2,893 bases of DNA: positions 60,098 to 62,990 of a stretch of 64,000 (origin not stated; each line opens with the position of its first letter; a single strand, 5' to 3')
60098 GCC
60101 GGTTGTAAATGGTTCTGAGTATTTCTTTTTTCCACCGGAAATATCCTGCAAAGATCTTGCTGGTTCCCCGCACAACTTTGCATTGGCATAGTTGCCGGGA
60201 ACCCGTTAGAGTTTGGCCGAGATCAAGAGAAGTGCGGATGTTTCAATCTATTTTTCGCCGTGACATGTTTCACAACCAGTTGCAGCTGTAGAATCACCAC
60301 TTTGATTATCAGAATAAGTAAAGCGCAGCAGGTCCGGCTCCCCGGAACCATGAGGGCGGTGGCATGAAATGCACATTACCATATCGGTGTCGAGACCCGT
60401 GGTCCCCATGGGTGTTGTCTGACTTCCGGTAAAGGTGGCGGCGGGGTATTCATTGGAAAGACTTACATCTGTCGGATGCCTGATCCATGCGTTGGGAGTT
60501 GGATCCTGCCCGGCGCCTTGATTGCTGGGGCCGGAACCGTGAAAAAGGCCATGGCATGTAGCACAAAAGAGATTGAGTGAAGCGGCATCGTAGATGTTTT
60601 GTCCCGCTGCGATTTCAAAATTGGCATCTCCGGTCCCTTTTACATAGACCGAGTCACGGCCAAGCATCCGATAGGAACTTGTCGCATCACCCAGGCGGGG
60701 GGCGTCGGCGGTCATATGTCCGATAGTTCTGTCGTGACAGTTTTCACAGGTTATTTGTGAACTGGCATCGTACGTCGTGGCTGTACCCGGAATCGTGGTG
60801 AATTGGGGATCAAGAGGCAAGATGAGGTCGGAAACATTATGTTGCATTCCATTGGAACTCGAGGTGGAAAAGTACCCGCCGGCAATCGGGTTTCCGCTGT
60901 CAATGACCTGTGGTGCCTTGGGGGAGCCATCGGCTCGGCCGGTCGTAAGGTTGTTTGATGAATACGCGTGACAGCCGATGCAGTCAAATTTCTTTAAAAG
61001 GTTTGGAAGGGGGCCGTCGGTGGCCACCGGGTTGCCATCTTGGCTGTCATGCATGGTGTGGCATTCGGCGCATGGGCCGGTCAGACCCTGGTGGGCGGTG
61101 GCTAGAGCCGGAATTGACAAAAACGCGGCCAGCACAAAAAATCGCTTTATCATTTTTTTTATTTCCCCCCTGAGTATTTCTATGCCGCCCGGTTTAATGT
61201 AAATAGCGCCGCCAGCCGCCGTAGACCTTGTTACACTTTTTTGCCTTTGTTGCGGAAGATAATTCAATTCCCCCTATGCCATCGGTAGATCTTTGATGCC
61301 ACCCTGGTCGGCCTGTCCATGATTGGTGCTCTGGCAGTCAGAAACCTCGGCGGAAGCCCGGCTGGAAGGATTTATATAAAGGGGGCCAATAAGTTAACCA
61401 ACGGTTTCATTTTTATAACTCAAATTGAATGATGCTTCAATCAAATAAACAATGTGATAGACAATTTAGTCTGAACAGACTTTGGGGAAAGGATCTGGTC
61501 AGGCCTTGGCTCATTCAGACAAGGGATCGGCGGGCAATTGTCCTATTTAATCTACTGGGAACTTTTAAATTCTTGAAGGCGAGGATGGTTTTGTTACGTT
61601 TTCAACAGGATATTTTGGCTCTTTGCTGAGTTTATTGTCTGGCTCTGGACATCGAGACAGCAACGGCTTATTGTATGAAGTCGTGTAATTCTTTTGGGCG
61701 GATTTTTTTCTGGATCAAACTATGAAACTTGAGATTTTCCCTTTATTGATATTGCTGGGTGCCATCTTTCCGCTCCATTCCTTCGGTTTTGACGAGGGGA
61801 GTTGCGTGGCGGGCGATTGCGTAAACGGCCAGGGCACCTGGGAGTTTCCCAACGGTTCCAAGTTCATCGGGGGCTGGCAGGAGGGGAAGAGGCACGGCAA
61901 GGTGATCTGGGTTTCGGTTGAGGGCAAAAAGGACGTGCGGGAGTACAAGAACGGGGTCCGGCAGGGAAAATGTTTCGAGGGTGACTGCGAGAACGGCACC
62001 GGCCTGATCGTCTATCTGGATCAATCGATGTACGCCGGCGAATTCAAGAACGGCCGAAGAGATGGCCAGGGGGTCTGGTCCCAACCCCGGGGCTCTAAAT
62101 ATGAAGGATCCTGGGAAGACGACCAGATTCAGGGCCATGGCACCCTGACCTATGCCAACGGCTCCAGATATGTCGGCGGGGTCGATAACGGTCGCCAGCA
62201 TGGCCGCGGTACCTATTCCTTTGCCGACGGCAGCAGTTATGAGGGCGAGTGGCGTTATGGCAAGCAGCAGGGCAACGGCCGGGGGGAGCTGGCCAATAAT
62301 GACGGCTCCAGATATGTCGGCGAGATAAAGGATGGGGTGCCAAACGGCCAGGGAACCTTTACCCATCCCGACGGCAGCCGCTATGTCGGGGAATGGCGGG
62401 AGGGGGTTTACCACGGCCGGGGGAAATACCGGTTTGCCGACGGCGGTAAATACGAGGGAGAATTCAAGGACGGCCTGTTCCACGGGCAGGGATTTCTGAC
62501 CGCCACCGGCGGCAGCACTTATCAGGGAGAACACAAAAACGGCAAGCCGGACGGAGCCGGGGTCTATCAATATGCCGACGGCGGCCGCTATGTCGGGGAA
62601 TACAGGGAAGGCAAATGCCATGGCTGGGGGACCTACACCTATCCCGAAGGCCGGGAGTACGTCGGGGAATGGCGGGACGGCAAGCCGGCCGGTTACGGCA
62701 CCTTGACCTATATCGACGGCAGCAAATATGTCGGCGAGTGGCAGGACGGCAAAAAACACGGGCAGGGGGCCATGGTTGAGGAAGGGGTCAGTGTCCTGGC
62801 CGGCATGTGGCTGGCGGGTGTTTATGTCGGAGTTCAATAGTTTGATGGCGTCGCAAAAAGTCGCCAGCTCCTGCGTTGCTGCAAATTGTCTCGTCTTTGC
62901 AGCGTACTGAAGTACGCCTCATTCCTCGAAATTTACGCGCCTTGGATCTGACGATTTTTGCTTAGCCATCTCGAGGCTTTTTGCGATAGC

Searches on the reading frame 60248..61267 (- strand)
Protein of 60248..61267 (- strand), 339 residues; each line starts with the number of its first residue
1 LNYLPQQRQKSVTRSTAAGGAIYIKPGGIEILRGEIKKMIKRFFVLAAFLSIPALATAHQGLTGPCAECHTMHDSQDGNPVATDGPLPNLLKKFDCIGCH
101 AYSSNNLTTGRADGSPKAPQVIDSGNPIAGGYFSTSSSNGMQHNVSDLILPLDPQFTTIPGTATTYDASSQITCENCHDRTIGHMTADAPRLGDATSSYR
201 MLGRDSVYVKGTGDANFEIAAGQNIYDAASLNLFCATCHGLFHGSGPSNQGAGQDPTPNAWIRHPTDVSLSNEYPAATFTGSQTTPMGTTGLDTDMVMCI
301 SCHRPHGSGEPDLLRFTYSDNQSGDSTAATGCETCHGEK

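Call 16: search_protein_families(library=pfam, proteins=[window:60248-61267:-], max_evalue=0.00001)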
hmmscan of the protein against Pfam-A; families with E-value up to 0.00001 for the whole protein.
window:60248-61267:- (339 aa): 3 families
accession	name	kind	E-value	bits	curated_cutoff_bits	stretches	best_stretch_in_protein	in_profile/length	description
PF09699.15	Paired_CXXCH_1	-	1e-09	38.4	20.6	1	298-339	8-39/41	Doubled CXXCH motif (Paired_CXXCH_1)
PF14522.11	Cytochrome_C7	-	2.3e-07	30.9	24.8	0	60-104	9-52/67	Cytochrome c7 and related cytochrome c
PF13442.11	Cytochrome_CBB3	-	6.8e-07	30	27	0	219-263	3-39/68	Cytochrome C oxidase, cbb3-type, subunit III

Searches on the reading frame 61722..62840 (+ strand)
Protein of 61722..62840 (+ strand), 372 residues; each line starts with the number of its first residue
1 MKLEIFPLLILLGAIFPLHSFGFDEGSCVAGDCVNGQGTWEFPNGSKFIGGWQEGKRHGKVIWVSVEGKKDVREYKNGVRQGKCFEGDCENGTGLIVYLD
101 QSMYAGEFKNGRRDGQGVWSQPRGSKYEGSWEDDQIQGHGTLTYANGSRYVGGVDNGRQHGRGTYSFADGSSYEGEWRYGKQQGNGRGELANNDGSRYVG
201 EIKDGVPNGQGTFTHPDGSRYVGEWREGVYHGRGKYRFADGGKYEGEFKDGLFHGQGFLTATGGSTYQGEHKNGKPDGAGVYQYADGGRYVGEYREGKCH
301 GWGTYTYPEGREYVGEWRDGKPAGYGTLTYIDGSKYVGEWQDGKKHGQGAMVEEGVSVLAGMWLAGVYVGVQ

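Call 16: search_protein_families(library=pfam, proteins=[window:61722-62840:+], max_evalue=0.00001)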
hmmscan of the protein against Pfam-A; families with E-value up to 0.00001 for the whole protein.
window:61722-62840:+ (372 aa): 1 family
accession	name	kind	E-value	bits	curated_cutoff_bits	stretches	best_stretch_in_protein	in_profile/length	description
PF02493.26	MORN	-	1.3e-61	201.3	22.5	3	127-149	1-23/23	MORN repeat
